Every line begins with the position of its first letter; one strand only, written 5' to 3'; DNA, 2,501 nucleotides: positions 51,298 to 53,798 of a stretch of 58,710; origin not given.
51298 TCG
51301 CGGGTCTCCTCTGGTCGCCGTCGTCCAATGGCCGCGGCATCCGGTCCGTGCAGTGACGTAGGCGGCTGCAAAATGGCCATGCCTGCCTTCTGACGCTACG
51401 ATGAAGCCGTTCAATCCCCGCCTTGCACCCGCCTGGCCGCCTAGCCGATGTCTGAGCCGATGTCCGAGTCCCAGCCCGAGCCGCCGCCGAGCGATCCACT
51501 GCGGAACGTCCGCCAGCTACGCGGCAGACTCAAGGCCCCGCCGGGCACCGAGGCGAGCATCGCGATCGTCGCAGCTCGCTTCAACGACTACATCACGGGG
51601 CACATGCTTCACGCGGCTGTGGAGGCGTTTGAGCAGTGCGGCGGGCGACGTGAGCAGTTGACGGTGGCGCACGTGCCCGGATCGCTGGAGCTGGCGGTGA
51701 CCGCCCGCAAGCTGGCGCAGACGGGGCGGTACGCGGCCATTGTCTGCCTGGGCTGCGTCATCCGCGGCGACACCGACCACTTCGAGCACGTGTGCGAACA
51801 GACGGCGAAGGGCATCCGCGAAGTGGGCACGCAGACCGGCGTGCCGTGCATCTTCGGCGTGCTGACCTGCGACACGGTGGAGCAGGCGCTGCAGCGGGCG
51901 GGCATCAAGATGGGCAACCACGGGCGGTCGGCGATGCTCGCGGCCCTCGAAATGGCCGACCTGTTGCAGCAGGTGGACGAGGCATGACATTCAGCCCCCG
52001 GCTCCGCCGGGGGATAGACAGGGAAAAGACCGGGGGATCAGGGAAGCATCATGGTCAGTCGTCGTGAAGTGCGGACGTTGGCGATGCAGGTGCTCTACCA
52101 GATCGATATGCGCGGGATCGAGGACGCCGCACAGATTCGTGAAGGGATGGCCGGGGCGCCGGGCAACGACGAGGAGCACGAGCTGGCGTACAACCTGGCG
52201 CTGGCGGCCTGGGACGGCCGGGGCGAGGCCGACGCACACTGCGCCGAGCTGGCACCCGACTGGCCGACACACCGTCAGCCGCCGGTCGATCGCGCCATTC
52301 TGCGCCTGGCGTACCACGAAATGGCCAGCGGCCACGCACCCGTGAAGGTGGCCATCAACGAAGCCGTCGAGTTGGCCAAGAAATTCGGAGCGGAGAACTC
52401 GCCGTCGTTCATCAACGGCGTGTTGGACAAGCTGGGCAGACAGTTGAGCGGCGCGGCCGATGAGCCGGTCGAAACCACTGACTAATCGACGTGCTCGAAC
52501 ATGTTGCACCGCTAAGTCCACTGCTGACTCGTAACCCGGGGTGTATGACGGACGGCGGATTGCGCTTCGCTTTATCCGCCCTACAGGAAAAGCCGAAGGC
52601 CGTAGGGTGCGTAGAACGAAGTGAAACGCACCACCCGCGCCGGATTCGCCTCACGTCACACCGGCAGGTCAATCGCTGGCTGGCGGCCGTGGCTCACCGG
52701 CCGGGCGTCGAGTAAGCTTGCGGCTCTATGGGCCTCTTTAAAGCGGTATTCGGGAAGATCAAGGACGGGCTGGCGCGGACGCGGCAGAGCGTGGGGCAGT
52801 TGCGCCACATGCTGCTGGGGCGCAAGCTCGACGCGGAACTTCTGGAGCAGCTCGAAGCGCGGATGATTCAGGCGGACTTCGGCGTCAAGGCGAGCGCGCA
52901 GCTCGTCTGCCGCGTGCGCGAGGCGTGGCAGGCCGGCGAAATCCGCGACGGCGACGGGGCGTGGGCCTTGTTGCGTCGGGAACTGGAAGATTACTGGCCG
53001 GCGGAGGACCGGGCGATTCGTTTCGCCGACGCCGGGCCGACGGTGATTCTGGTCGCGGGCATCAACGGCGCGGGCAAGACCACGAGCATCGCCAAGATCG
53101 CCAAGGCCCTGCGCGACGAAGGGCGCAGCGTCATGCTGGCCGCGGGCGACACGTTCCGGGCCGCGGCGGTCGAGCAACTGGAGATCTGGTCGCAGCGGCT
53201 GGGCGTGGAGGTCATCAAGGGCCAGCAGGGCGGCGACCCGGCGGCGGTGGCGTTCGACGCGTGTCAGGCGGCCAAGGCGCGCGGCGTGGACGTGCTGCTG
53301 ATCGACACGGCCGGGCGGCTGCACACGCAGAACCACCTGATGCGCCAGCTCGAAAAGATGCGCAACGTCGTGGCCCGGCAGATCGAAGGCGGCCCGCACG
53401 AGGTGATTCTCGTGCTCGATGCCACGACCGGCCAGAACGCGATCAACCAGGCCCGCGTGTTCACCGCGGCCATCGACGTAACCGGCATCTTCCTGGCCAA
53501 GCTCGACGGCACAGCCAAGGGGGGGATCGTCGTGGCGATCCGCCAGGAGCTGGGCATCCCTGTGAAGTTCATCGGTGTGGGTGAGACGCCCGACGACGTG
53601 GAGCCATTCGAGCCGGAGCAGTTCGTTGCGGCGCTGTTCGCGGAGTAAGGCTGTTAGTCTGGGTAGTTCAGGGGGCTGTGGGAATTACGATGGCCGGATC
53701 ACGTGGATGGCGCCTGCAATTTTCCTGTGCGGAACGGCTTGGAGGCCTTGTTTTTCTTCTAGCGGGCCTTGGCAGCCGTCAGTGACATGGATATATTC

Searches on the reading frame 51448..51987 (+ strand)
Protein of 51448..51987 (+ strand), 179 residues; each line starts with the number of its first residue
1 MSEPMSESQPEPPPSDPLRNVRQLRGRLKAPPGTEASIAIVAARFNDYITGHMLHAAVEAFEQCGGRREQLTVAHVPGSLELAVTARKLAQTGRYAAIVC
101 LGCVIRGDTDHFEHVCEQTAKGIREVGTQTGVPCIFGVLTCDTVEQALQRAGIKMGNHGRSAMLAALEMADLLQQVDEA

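Call 5: search_protein_families(library=pfam, proteins=[window:51448-51987:+], max_evalue=0.01)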
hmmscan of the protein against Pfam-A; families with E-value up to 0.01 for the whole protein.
window:51448-51987:+ (179 aa): 1 family
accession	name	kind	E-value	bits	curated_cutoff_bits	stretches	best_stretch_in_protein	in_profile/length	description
PF00885.24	DMRL_synthase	-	3.6e-51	173.1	26.7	1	36-173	2-138/139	6,7-dimethyl-8-ribityllumazine synthase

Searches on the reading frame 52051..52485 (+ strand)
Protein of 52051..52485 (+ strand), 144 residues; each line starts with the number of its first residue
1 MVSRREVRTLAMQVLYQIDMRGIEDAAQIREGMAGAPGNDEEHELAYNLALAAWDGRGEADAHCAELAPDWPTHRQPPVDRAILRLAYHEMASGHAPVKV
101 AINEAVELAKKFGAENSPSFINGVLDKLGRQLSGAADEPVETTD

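Call 5: search_protein_families(library=pfam, proteins=[window:52051-52485:+], max_evalue=0.01)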
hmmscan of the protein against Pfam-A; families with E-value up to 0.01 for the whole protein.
window:52051-52485:+ (144 aa): 1 family
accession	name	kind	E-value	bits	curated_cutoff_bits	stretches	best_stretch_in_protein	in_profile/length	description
PF01029.23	NusB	-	4.8e-28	98.6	23.1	1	6-129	2-132/133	NusB family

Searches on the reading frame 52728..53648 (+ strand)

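Call 8: search_protein_families(library=pfam, proteins=[window:52728-53648:+], max_evalue=0.001)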
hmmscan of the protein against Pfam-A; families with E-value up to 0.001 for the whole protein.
window:52728-53648:+ (306 aa): 13 families
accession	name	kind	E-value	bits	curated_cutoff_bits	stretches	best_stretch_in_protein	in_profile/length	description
PF00448.28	SRP54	-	5.8e-75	251.7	22.7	1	104-304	1-195/196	SRP54-type protein, GTPase domain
PF13604.12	AAA_30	-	3.7e-07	30.5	27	1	99-207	13-111/191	AAA domain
PF13191.12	AAA_16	-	4.8e-07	30.9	32.6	1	100-232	20-140/167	AAA ATPase domain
PF02881.24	SRP54_N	-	4.8e-07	30.3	22.4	1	28-86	8-75/75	SRP54-type protein, helical bundle domain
PF06414.18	Zeta_toxin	-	1.1e-06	28.7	22.3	1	101-210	13-119/199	Zeta toxin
PF13401.12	AAA_22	-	1.5e-05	25.8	27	1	103-216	4-111/130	AAA domain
PF13207.12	AAA_17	-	8e-05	23.4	27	1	111-210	2-94/136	AAA domain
PF02492.25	cobW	-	0.00018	21.6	20.7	1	106-259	2-153/180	CobW/HypB/UreG, nucleotide-binding domain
PF01656.29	CbiA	-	0.00022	21.6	25.4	0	109-138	4-33/125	CobQ/CobB/MinD/ParA nucleotide binding domain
PF01583.26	APS_kinase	-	0.00025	21.6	21.1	1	105-151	3-49/152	Adenylylsulphate kinase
PF13245.12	AAA_19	-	0.00031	21.3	25.1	1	101-214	8-120/134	AAA domain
PF13514.12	AAA_27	-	0.00045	20.3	22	1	83-125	5-47/206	AAA domain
PF25199.1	nSTAND_NTPase5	-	0.00064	20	34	0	101-144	38-82/145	Novel STAND NTPase 5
